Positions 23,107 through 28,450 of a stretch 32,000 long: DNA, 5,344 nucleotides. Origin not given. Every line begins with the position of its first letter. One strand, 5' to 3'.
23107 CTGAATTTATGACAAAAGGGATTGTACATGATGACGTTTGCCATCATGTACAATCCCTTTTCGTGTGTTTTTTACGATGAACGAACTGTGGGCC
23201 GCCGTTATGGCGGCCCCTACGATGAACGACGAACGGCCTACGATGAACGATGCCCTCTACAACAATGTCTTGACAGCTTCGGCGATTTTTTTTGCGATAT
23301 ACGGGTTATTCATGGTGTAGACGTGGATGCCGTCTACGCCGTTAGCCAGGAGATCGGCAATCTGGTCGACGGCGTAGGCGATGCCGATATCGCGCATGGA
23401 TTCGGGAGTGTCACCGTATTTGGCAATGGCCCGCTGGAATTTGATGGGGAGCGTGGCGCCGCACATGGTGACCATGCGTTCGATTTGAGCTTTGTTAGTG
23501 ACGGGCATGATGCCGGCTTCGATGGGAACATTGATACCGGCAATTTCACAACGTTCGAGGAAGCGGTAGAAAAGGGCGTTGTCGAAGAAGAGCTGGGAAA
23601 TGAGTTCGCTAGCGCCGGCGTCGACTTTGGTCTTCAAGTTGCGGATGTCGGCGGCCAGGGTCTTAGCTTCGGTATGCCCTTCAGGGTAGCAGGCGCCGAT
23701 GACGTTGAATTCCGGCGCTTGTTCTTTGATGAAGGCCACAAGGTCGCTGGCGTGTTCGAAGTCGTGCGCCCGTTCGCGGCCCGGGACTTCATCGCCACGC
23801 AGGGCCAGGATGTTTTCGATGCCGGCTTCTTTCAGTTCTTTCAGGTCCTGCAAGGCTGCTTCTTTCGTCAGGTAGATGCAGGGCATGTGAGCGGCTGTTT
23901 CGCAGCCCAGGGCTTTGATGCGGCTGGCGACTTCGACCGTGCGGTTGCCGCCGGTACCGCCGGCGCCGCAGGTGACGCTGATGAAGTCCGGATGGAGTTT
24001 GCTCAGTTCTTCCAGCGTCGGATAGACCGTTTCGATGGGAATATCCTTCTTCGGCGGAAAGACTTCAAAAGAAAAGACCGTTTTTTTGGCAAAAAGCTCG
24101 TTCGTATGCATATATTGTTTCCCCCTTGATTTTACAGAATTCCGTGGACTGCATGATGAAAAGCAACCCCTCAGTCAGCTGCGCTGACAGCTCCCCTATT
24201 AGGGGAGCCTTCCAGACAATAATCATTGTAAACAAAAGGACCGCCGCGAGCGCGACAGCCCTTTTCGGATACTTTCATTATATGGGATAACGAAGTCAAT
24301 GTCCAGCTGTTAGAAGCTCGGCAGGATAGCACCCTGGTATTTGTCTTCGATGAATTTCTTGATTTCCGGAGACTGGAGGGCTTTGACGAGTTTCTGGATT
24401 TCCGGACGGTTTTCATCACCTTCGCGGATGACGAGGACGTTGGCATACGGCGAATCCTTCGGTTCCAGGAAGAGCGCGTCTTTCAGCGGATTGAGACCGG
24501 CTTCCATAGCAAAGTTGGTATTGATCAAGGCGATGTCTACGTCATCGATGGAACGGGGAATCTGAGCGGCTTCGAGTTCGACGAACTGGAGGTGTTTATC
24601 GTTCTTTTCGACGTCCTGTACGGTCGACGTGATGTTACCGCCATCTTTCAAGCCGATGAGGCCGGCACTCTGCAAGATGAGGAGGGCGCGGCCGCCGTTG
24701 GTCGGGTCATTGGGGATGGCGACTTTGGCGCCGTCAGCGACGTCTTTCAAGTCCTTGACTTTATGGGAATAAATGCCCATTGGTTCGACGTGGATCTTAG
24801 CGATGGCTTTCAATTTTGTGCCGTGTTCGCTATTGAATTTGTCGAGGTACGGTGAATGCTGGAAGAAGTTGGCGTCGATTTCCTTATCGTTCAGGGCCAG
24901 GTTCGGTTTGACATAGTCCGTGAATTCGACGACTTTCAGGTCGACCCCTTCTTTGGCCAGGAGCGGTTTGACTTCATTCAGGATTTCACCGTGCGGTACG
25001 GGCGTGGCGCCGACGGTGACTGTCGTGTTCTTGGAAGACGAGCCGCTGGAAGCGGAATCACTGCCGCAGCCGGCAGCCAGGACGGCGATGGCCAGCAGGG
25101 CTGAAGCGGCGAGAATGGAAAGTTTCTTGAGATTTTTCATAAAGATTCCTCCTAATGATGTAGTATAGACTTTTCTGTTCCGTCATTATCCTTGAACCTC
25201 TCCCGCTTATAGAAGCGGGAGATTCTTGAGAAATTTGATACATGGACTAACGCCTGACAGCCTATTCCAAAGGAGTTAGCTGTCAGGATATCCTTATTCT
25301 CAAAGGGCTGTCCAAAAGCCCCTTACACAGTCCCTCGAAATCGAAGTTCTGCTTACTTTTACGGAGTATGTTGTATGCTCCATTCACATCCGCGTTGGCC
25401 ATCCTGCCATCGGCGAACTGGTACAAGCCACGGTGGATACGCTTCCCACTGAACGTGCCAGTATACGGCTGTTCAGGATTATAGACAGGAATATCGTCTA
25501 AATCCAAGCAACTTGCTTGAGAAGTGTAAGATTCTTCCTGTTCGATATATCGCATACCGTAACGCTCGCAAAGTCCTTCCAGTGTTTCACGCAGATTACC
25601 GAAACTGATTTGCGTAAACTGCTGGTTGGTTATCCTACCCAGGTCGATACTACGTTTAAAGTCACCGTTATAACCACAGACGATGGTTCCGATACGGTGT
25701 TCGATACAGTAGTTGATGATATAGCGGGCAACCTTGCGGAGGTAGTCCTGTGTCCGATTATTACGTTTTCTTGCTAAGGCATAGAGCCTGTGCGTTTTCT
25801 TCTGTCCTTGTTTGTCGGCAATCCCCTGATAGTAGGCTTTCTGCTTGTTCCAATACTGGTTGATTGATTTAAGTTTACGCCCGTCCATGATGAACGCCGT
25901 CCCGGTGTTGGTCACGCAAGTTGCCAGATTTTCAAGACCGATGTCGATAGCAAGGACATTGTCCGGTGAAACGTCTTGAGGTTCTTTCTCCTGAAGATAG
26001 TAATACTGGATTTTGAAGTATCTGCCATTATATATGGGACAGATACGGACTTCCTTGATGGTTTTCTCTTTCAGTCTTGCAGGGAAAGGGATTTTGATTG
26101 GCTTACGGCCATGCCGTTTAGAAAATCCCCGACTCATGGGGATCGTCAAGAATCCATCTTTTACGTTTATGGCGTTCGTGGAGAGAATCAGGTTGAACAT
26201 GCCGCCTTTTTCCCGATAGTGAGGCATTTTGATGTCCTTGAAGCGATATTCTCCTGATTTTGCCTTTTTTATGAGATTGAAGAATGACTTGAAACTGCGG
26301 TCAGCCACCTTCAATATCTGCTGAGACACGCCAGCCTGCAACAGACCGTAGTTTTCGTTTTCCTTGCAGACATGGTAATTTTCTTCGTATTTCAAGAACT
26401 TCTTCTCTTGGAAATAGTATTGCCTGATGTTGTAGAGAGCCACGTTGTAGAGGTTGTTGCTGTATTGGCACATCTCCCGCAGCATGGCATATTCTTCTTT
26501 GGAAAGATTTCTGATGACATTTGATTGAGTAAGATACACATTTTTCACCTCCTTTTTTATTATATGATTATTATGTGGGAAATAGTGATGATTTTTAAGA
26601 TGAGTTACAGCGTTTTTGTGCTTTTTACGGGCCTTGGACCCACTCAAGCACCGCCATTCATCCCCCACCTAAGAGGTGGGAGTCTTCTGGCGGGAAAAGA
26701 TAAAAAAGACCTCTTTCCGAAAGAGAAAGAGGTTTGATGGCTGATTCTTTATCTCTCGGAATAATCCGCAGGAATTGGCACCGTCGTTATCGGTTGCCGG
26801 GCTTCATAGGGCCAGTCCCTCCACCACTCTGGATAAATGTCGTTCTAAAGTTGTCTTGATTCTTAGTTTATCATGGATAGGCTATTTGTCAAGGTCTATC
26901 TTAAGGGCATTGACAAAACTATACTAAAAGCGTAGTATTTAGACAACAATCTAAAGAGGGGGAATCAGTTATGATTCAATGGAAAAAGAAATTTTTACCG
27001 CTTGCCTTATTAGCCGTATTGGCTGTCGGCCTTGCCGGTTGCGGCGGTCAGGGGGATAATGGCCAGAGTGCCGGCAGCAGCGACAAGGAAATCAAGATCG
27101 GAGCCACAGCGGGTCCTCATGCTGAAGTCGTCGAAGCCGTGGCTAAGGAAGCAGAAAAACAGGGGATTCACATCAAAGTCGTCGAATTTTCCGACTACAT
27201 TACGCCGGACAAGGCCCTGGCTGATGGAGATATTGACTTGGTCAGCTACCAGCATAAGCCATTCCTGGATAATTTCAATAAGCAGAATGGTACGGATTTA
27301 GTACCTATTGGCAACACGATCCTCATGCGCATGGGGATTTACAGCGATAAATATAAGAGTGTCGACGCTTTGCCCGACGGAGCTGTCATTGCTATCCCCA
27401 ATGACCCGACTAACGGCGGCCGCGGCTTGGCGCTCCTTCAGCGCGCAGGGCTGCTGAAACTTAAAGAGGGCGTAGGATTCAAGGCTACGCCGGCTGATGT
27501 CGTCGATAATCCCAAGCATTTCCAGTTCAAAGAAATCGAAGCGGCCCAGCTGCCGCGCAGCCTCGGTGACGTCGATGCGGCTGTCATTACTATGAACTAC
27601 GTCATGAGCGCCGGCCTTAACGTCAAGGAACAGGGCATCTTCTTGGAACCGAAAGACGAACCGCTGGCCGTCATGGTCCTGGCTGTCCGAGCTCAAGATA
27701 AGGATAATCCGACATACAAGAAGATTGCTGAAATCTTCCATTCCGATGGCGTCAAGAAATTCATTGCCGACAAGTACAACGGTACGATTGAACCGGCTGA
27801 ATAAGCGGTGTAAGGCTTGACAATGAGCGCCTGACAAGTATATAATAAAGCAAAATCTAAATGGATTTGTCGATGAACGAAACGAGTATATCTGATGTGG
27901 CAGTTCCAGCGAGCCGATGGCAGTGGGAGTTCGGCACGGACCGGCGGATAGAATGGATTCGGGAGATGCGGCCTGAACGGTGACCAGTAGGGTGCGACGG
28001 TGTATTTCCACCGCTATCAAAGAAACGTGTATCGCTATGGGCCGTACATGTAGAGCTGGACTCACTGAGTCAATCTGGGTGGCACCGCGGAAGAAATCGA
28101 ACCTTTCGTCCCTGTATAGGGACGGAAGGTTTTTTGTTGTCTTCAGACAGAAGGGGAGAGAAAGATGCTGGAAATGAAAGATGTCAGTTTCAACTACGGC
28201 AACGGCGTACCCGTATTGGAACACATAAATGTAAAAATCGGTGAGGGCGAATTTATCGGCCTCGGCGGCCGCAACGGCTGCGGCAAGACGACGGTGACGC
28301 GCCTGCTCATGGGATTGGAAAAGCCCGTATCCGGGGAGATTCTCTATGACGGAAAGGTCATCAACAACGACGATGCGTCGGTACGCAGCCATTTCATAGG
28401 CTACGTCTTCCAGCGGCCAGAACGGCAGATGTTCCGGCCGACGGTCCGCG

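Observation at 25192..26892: A TnpB-only IS element is wedged between a SAM-I riboswitch and the metQ-metF genes it should control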

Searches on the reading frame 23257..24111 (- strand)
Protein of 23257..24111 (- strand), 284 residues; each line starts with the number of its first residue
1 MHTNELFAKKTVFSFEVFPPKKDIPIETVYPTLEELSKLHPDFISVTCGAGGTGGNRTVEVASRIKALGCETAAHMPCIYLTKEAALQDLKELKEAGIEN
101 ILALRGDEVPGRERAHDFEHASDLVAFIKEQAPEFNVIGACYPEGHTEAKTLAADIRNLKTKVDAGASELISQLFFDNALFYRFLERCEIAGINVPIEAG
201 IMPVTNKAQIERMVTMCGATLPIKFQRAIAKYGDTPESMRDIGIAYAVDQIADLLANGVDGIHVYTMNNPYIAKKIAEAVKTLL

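Call 4: search_protein_families(library=pfam, proteins=[window:23257-24111:-])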
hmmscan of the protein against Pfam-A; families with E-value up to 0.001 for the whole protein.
window:23257-24111:- (284 aa): 1 family
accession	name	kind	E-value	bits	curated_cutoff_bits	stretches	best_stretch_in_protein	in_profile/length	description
PF02219.23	MTHFR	-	3.5e-78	263.3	24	1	8-279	8-285/287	Methylenetetrahydrofolate reductase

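Call 57: search_protein_families(library=ncbifam, proteins=[window:23257-24111:-])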
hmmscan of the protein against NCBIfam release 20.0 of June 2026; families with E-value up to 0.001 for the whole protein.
window:23257-24111:- (284 aa): 5 families
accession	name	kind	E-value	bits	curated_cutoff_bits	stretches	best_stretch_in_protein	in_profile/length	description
TIGR00676.1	fadh2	equivalog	3.2e-97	325.2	293.7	1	13-280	1-274/275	methylenetetrahydrofolate reductase [NAD(P)H]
TIGR00677.1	fadh2_euk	equivalog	1.5e-61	208.2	310.05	1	12-278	1-273/281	methylenetetrahydrofolate reductase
NF006950.0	PRK09432.1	equivalog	6.5e-57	193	382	1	10-276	22-286/296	methylenetetrahydrofolate reductase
NF006396.0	PRK08645.1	equivalog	3e-15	55.3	453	1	7-279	318-601/611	bifunctional homocysteine S-methyltransferase/methylenetetrahydrofolate reductase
NF040870.1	AztC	equivalog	0.00081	18.9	350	0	132-168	181-217/277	zinc ABC transporter substrate-binding protein AztC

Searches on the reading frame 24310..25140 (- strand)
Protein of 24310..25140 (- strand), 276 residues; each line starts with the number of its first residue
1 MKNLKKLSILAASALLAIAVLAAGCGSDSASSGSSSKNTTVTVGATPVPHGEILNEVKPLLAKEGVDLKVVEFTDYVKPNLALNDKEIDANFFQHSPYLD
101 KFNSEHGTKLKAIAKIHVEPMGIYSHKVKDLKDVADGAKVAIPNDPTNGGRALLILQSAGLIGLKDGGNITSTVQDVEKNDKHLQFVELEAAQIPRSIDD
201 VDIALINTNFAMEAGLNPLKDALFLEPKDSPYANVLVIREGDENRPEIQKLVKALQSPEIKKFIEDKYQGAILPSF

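Call 4: search_protein_families(library=pfam, proteins=[window:24310-25140:-])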
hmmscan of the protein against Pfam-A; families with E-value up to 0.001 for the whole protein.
window:24310-25140:- (276 aa): 1 family
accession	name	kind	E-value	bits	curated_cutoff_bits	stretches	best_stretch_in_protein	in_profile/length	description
PF03180.19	Lipoprotein_9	-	2e-102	341.8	27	1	41-276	1-236/236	NlpA lipoprotein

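Call 9: find_encoding_contigs(protein=window:24310-25140:-, flank=6000, max_places=10)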
Protein window:24310-25140:- (276 aa): 24 contigs read that carry it; 10 places shown.
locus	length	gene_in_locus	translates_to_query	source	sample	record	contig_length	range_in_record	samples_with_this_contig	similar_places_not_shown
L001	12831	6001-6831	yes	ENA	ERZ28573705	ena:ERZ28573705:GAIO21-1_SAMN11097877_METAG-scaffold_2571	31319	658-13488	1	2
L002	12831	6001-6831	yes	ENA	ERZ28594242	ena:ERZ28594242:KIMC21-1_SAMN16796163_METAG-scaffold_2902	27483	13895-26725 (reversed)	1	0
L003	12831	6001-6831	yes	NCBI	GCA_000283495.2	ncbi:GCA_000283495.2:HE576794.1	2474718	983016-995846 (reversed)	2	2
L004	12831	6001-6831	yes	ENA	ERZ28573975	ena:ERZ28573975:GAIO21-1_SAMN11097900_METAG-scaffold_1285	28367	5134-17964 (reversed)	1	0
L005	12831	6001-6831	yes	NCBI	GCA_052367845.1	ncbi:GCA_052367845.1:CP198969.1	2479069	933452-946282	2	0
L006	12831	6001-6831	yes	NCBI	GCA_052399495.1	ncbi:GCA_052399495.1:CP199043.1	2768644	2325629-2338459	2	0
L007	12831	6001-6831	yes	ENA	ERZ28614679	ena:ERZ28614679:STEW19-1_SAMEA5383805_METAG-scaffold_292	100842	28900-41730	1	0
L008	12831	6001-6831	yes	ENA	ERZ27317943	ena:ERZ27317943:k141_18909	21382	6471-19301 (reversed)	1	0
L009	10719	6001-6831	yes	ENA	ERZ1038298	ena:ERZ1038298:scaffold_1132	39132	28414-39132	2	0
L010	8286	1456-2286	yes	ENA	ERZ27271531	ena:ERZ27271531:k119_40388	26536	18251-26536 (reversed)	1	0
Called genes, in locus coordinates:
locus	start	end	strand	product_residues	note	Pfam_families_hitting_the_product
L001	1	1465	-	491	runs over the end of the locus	PF17099:TrpP, PF00005:ABC_tran, PF02463:SMC_N (weak), PF13304:AAA_21 (faint)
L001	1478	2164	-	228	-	PF02361:CbiQ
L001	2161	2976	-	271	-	PF00005:ABC_tran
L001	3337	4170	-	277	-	PF03180:Lipoprotein_9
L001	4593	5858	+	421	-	PF01385:OrfB_IS605, PF07282:Cas12f1-like_TNB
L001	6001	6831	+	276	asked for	PF03180:Lipoprotein_9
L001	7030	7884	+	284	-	PF02219:MTHFR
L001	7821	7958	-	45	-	-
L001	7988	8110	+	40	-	-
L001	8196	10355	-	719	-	PF03709:OKR_DC_1_N, PF01276:OKR_DC_1, PF03711:OKR_DC_1_C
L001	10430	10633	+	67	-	-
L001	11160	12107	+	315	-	PF02661:Fic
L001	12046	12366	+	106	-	PF12840:HTH_20 (faint), PF13384:HTH_23 (faint)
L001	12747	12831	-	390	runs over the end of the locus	PF00202:Aminotran_3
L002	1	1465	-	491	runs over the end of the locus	PF17099:TrpP, PF00005:ABC_tran, PF02463:SMC_N (weak), PF13304:AAA_21 (faint)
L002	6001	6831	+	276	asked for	PF03180:Lipoprotein_9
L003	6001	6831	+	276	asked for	PF03180:Lipoprotein_9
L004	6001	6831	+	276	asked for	PF03180:Lipoprotein_9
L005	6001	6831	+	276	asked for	PF03180:Lipoprotein_9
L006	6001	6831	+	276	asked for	PF03180:Lipoprotein_9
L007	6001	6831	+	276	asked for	PF03180:Lipoprotein_9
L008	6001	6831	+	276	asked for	PF03180:Lipoprotein_9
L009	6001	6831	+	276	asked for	PF03180:Lipoprotein_9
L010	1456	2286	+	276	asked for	PF03180:Lipoprotein_9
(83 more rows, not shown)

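Call 26: find_related_loci(query=window:24310-25140:-, collection=genome_contigs, flank=3500)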
Query window:24310-25140:- (276 aa) in genome_contigs; peptide patterns used: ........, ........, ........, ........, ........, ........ (x = any residue, [..] = any of these).
600 stretches matched a pattern (row limit reached: there are more); 357 encode a relative of the query (tblastn E <= 1e-3); the best 80 are kept; 80 distinct loci.
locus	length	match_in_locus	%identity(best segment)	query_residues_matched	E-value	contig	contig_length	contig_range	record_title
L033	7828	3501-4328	99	1-276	0e+0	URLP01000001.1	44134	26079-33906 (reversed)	uncultured Megasphaera sp. isolate UMGS1114 genome assembly, contig: NODE_107_length_44134_cov_3.82681, whole genome sho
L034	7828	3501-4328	91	1-276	1e-161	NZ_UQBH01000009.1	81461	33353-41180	Uncultured Megasphaera sp. isolate UMGS111, whole genome shotgun sequence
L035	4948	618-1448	83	1-276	1e-158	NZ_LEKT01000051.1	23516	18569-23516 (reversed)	Megasphaera cerevisiae DSM 20462 scaffold_50, whole genome shotgun sequence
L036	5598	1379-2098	95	37-276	2e-154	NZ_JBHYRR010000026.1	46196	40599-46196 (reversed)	Megasphaera sp. WILCCON 0056 NODE_26_length_46196_cov_643.416965, whole genome shotgun sequence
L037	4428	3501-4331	87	1-276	1e-154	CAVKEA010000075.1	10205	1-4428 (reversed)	bacterium isolate H07687-L1_cleanbin_000003 genome assembly, contig: Spades_H07687-L1_contig_4491, whole genome shotgun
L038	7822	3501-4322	72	4-276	2e-134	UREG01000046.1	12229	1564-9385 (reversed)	uncultured Veillonellaceae bacterium isolate UMGS915 genome assembly, contig: NODE_3023_length_12229_cov_4.390340, whole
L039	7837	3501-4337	72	1-276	2e-131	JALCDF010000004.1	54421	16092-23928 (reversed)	MAG: Megasphaera sp. isolate UW_MP_MEG3_1 Ga0455799_000166, whole genome shotgun sequence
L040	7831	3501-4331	78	1-276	1e-148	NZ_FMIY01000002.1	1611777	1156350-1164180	Colibacter massiliensis strain Marseille-P2911T, whole genome shotgun sequence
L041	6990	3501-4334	67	2-276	3e-126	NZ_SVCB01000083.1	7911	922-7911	MAG: Veillonella sp. isolate SIG243 k141_471327, whole genome shotgun sequence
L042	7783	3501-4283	70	19-276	8e-123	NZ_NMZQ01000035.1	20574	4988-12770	Veillonella sp. R32 contig_35, whole genome shotgun sequence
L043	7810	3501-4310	64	4-276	8e-117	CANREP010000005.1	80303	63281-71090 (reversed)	MAG: uncultured Phascolarctobacterium sp. isolate Lapin-023__bin98 genome assembly, contig: Lapin-023__NODE_397_length_8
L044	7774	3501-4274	65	17-276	6e-116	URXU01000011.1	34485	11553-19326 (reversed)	uncultured Phascolarctobacterium sp. isolate UMGS1456 genome assembly, contig: NODE_352_length_34485_cov_13.894588, whol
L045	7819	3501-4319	66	4-276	8e-116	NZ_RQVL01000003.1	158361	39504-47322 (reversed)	Veillonella sp. VA139 contig_0003, whole genome shotgun sequence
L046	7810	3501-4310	62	4-276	8e-114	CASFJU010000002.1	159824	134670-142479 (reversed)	uncultured Phascolarctobacterium sp. isolate O95_L1_312312_idba_bin.46 genome assembly, contig: O95_L1_312312_idba_bin.4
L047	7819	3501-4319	65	4-276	7e-114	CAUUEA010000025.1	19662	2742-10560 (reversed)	MAG TPA_asm: uncultured Veillonella sp. isolate ERR10228848_bin.38_MetaWRAP_v1.3_MAG genome assembly, contig: ERZ2165962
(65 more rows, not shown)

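Call 57: search_protein_families(library=ncbifam, proteins=[window:24310-25140:-])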
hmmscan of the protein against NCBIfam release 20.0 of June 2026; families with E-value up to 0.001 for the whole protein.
window:24310-25140:- (276 aa): 4 families
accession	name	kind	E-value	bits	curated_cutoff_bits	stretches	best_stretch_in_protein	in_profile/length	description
NF008285.0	PRK11063.1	subfamily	7.4e-72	242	374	1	7-272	6-267/271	methionine ABC transporter substrate-binding lipoprotein MetQ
TIGR00363.1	TIGR00363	subfamily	7.9e-71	238.7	228.85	1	18-273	3-255/258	MetQ/NlpA family lipoprotein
NF007364.1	PRK09861.1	equivalog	1.5e-63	214.8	487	1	8-275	7-271/272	lipoprotein NlpA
TIGR01728.1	SsuA_fam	subfamily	9.4e-05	21.8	163.5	1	53-162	15-127/290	aliphatic sulfonate ABC transporter substrate-binding protein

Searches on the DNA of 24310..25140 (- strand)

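Call 27: search_rna_families(sources=[L033, L034, L035, L036, L037, L038, L039, L040, L041, L042, L043, L045, L048, L050], threshold=gathering)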
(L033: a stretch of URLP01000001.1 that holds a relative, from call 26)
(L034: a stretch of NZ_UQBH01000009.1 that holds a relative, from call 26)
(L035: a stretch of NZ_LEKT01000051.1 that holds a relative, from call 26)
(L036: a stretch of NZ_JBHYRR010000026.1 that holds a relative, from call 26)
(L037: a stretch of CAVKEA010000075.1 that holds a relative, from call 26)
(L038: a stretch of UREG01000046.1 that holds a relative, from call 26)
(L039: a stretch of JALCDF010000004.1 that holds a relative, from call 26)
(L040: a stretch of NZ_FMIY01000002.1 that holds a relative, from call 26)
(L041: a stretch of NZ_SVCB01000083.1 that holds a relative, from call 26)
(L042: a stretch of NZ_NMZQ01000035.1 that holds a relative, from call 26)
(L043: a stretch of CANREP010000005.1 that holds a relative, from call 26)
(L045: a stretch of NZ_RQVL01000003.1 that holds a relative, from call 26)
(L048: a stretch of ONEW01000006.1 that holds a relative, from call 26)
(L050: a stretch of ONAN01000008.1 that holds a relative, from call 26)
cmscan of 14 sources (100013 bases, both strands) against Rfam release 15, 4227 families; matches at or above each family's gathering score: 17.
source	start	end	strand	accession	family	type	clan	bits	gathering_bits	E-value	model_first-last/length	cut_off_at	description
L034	2863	3117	-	RF00230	T-box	Cis-reg; leader;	-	94.2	93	3.7e-19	1-219/219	no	T-box leader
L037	3339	3435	+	RF00162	SAM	Cis-reg; riboswitch;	CL00012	86.9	44.4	5.1e-19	1-108/108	no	SAM riboswitch aptamer (S box leader)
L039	3312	3407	+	RF00162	SAM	Cis-reg; riboswitch;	CL00012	82.8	44.4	7.7e-18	1-108/108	no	SAM riboswitch aptamer (S box leader)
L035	422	517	+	RF00162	SAM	Cis-reg; riboswitch;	CL00012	82.6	44.4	9e-18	1-108/108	no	SAM riboswitch aptamer (S box leader)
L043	3311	3410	+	RF00162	SAM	Cis-reg; riboswitch;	CL00012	81.7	44.4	1.6e-17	1-108/108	no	SAM riboswitch aptamer (S box leader)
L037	2565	2665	-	RF00162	SAM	Cis-reg; riboswitch;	CL00012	81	44.4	2.6e-17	1-108/108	no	SAM riboswitch aptamer (S box leader)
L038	3324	3413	+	RF00162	SAM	Cis-reg; riboswitch;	CL00012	80.8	44.4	2.9e-17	1-108/108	no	SAM riboswitch aptamer (S box leader)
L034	3307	3401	+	RF00162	SAM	Cis-reg; riboswitch;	CL00012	79.6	44.4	6.5e-17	1-108/108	no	SAM riboswitch aptamer (S box leader)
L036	1080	1174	+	RF00162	SAM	Cis-reg; riboswitch;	CL00012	79.1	44.4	9.4e-17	1-108/108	no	SAM riboswitch aptamer (S box leader)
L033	3309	3403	+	RF00162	SAM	Cis-reg; riboswitch;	CL00012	78.2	44.4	1.7e-16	1-108/108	no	SAM riboswitch aptamer (S box leader)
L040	3325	3417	+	RF00162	SAM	Cis-reg; riboswitch;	CL00012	76.4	44.4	5.6e-16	1-108/108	no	SAM riboswitch aptamer (S box leader)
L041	3323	3414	+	RF00162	SAM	Cis-reg; riboswitch;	CL00012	75.3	44.4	1.2e-15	1-108/108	no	SAM riboswitch aptamer (S box leader)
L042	2089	2180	+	RF00162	SAM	Cis-reg; riboswitch;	CL00012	72.5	44.4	7.9e-15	1-108/108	no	SAM riboswitch aptamer (S box leader)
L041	1996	2087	+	RF00162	SAM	Cis-reg; riboswitch;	CL00012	70.5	44.4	2.9e-14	1-108/108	no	SAM riboswitch aptamer (S box leader)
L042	3278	3369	+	RF00162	SAM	Cis-reg; riboswitch;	CL00012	67.8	44.4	1.8e-13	1-108/108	no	SAM riboswitch aptamer (S box leader)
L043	7611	7684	-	RF00005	tRNA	Gene; tRNA;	CL00001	65.2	29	1e-11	1-71/71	no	tRNA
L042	1846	1933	+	RF00005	tRNA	Gene; tRNA;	CL00001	52.8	29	2.6e-08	1-71/71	no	tRNA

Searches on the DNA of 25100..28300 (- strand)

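Call 58: search_rna_families(source=window, start=25100, end=28300, threshold=evalue, max_evalue=1)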
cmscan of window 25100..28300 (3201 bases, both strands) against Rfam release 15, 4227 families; matches with E-value up to 1: 4.
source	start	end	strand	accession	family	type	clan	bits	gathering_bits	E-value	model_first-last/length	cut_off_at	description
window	27864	28116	+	RF00230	T-box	Cis-reg; leader;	-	87.7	93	5.6e-19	1-219/219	no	T-box leader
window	26746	26839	-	RF00162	SAM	Cis-reg; riboswitch;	CL00012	79.7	44.4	2e-18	1-108/108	no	SAM riboswitch aptamer (S box leader)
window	28048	28137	+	RF02883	BcKCsr2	Gene; sRNA;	-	22.3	40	0.04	1-129/129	no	Burkholderia sRNA 2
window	26655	26800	+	RF02132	HOXB13-AS1_1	Gene; lncRNA;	-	19.9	60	0.37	1-136/136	no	HOXB13 antisense RNA 1 conserved region 1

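Call 66: search_rna_families(sources=[L019, L021, L022, L024, L029, L031, L113, L114, L115, L116, L117, L118, L121, L122, L123, L124, L125, L126, L091, L013], threshold=gathering)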
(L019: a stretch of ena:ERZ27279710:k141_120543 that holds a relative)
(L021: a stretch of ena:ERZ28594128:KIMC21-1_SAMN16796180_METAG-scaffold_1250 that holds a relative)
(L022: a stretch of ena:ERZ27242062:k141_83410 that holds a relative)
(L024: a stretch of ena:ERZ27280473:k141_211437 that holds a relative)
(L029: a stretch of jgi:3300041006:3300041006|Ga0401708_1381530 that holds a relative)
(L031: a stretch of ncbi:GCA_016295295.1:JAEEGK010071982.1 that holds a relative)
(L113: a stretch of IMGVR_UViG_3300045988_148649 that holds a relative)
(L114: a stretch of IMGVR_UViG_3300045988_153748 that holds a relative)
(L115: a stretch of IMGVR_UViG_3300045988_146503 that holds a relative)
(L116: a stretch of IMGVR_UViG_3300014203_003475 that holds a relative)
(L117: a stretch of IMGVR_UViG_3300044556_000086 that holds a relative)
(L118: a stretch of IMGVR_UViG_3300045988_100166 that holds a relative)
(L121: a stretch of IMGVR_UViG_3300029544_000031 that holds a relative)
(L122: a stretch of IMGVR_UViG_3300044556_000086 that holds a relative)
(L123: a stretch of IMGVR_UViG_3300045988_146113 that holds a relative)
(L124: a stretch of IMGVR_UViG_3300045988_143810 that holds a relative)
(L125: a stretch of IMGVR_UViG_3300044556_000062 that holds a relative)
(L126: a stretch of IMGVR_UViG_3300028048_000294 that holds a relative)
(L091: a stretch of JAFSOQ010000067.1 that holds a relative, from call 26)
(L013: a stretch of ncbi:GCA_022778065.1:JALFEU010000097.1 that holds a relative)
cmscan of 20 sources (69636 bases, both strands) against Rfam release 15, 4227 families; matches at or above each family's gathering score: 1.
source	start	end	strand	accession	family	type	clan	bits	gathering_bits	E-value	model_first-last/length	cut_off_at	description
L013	482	576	+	RF00162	SAM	Cis-reg; riboswitch;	CL00012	78.2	44.4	1.2e-16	1-108/108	no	SAM riboswitch aptamer (S box leader)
